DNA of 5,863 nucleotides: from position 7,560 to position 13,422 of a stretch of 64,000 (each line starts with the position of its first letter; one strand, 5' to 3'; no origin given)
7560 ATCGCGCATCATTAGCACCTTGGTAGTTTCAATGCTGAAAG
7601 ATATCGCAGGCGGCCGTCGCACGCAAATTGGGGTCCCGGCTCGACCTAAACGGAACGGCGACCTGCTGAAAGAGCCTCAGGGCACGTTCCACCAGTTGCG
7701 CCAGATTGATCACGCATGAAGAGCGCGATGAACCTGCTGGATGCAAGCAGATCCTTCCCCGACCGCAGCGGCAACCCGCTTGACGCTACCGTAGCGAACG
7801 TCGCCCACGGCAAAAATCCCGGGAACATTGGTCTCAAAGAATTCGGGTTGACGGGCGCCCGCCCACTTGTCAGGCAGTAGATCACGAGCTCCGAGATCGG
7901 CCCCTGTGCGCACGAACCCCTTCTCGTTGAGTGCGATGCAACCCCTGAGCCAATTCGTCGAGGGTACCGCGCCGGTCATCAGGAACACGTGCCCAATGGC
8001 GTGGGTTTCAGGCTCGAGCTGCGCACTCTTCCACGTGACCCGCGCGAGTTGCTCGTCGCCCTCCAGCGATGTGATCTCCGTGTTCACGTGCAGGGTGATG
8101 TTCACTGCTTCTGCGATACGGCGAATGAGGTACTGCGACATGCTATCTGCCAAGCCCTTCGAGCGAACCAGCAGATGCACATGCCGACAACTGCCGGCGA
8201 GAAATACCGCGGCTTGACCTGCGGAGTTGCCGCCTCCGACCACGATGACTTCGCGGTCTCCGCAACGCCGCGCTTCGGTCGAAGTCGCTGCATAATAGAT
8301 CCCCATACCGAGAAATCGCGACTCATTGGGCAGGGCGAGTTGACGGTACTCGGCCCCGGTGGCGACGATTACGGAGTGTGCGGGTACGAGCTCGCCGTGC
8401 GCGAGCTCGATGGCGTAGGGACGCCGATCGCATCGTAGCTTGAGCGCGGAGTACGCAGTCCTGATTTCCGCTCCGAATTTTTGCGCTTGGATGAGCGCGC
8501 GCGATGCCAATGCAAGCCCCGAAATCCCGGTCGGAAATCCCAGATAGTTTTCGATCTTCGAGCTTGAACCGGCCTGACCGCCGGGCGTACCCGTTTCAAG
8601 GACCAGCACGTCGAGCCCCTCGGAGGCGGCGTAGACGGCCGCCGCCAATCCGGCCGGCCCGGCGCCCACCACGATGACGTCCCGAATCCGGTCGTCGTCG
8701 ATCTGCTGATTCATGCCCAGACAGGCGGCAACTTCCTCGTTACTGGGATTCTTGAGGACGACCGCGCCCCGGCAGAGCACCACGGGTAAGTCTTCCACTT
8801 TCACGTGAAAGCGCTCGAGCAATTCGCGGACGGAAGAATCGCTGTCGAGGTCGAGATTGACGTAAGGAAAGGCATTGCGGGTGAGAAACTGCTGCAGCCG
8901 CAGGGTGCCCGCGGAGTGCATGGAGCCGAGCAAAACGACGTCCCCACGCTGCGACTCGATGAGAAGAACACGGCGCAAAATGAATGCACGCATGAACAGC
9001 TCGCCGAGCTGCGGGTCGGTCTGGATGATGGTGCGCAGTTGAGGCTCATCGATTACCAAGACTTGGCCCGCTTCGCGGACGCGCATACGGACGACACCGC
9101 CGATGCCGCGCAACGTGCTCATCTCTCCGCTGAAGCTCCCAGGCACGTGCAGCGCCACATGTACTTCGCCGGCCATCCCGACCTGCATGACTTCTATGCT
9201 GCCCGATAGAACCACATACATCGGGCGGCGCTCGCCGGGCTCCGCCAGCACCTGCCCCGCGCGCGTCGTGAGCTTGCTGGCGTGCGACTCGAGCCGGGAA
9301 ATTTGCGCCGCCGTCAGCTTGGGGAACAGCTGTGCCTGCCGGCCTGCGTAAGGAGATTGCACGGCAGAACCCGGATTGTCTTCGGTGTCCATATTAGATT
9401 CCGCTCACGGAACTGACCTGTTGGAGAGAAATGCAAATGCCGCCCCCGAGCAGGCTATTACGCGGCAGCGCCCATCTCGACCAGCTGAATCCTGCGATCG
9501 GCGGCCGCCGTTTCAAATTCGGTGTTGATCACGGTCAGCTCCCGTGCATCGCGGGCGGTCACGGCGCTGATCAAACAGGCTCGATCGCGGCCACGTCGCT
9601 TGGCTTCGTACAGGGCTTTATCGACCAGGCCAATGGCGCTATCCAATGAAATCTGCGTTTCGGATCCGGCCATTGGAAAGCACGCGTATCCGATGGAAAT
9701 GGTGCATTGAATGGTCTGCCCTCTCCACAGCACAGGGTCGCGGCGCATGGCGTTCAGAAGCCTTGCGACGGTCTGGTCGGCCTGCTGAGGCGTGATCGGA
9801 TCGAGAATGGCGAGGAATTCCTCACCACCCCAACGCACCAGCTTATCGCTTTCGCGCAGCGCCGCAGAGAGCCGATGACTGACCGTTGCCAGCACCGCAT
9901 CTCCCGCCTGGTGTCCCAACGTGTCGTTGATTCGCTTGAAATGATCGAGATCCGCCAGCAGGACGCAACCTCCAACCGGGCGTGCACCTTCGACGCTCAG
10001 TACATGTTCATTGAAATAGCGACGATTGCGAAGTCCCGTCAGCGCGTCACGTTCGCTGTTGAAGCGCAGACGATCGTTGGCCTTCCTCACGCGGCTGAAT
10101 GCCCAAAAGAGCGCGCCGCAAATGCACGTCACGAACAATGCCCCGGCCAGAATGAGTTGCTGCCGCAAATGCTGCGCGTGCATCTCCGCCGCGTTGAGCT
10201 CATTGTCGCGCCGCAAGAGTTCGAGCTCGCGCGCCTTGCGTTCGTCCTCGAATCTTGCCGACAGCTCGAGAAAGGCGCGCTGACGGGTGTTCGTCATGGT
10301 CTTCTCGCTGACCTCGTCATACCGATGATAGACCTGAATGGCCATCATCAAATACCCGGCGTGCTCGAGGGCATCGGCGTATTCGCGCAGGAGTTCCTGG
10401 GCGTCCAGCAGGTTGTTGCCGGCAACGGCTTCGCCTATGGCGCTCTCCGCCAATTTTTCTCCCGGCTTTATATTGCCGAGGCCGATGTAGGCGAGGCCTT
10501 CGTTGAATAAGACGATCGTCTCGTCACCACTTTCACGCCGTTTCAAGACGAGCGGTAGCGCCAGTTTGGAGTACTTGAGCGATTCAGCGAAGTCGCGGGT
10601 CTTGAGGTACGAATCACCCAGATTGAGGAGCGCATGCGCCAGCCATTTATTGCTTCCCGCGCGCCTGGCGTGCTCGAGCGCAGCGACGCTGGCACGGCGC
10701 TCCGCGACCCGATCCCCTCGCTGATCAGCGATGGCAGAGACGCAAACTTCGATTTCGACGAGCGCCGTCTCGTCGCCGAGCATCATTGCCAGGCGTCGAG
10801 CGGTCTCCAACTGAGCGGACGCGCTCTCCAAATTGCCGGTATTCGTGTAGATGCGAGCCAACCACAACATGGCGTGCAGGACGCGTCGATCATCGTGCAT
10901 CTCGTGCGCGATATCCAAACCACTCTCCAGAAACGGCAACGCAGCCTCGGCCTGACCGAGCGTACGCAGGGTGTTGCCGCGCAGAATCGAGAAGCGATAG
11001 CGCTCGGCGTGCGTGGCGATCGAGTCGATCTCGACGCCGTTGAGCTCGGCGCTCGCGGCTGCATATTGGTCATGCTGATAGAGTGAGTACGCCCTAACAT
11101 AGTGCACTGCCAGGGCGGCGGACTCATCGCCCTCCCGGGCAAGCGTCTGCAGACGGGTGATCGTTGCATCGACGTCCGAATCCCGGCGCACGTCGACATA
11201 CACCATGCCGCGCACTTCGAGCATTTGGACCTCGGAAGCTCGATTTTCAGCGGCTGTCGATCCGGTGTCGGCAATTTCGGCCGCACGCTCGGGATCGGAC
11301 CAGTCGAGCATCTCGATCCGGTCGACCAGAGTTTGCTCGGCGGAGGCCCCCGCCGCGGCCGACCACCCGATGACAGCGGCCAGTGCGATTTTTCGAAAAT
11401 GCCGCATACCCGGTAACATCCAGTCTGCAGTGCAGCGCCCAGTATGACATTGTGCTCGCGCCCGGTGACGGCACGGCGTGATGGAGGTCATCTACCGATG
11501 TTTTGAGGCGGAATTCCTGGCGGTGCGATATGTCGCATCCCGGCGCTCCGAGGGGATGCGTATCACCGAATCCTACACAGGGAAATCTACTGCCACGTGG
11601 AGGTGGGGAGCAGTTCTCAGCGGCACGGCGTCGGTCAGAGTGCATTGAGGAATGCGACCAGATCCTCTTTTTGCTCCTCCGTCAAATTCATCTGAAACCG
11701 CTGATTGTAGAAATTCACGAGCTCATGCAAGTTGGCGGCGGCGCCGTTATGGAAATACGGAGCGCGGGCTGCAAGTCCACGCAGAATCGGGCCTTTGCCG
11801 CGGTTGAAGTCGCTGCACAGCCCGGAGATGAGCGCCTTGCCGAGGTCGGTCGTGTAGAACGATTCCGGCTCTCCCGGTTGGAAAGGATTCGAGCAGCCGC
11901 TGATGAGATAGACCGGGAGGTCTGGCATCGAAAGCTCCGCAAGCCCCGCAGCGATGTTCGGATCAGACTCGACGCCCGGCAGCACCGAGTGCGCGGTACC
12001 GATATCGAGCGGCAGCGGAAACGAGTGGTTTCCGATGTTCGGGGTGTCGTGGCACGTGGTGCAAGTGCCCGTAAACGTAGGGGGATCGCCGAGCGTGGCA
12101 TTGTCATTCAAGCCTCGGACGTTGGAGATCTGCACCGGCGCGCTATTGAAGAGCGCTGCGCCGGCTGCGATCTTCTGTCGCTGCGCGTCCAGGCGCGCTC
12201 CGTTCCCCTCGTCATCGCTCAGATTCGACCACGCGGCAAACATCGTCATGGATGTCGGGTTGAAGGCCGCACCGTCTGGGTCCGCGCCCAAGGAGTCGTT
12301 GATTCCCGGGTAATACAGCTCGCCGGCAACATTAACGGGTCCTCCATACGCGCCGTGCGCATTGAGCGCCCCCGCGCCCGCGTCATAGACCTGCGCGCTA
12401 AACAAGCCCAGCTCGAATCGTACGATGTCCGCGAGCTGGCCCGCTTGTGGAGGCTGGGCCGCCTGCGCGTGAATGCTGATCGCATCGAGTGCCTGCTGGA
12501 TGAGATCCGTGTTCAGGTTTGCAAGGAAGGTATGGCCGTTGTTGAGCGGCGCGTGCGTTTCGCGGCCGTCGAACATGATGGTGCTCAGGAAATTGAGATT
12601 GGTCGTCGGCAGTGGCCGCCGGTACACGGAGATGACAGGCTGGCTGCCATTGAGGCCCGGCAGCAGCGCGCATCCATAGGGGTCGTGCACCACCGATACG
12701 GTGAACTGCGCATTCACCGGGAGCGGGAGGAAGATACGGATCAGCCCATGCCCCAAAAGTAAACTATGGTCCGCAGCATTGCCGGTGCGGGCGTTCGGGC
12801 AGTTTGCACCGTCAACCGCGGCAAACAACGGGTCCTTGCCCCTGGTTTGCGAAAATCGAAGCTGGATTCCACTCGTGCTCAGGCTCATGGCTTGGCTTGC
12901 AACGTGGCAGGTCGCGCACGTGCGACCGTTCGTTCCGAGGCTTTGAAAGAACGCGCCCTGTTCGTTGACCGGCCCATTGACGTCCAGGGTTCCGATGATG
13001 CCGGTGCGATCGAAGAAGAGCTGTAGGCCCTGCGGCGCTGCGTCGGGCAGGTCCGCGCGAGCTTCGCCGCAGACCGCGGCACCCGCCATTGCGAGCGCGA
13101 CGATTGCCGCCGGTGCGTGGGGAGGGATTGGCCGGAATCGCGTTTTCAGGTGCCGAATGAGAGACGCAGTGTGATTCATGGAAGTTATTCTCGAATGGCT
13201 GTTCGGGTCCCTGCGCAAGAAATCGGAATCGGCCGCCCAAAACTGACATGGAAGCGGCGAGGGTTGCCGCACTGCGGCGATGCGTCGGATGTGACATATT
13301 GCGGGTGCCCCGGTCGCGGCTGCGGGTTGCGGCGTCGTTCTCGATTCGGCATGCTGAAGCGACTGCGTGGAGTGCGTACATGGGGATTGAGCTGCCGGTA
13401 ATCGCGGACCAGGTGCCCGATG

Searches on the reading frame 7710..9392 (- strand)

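Call 43: search_protein_families(library=pfam, proteins=[window:7710-9392:-], max_evalue=0.001)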
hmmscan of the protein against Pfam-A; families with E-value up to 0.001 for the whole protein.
window:7710-9392:- (560 aa): 11 families
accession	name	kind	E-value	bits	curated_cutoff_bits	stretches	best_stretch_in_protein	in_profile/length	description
PF07992.20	Pyr_redox_2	-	6.5e-35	121.4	26.1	1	238-547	2-291/291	Pyridine nucleotide-disulphide oxidoreductase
PF13738.12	Pyr_redox_3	-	1e-21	77.9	30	2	305-493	93-286/305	Pyridine nucleotide-disulphide oxidoreductase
PF00027.35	cNMP_binding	-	3.6e-10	40.1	27.5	1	44-126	5-89/89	Cyclic nucleotide-binding domain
PF00070.33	Pyr_redox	-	7.2e-10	39.7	22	1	382-453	2-78/82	Pyridine nucleotide-disulphide oxidoreductase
PF12831.13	FAD_oxidored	-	1.2e-08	35.2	27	1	238-276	1-40/416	FAD dependent oxidoreductase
PF01266.30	DAO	-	2.5e-08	34.3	27.9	1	238-279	1-44/353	FAD dependent oxidoreductase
PF00890.30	FAD_binding_2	-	1.7e-07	31.3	20.4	1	238-277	1-41/414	FAD binding domain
PF01946.23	Thi4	-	3.4e-07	30.2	26.2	1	231-273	12-56/235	Thi4 family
PF03486.20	HI0933_like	-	9.6e-07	28.9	50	1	238-269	2-33/244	HI0933-like protein Rossmann domain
PF13450.12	NAD_binding_8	-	2.6e-06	28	21.9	1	241-279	1-40/68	NAD(P)-binding Rossmann-like domain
PF01134.28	GIDA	-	6.1e-06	26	22.1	1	238-265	1-28/391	Glucose inhibited division protein A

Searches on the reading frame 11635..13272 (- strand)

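Call 43: search_protein_families(library=pfam, proteins=[window:11635-13272:-], max_evalue=0.001)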
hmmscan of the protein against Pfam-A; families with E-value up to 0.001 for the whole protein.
window:11635-13272:- (545 aa): 1 family
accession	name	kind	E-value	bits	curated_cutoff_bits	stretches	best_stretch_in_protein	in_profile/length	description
PF21419.2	RoxA-like_Cyt-c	-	3.1e-05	23.9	26.7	1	495-521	5-31/39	RoxA-like, cytochrome c-like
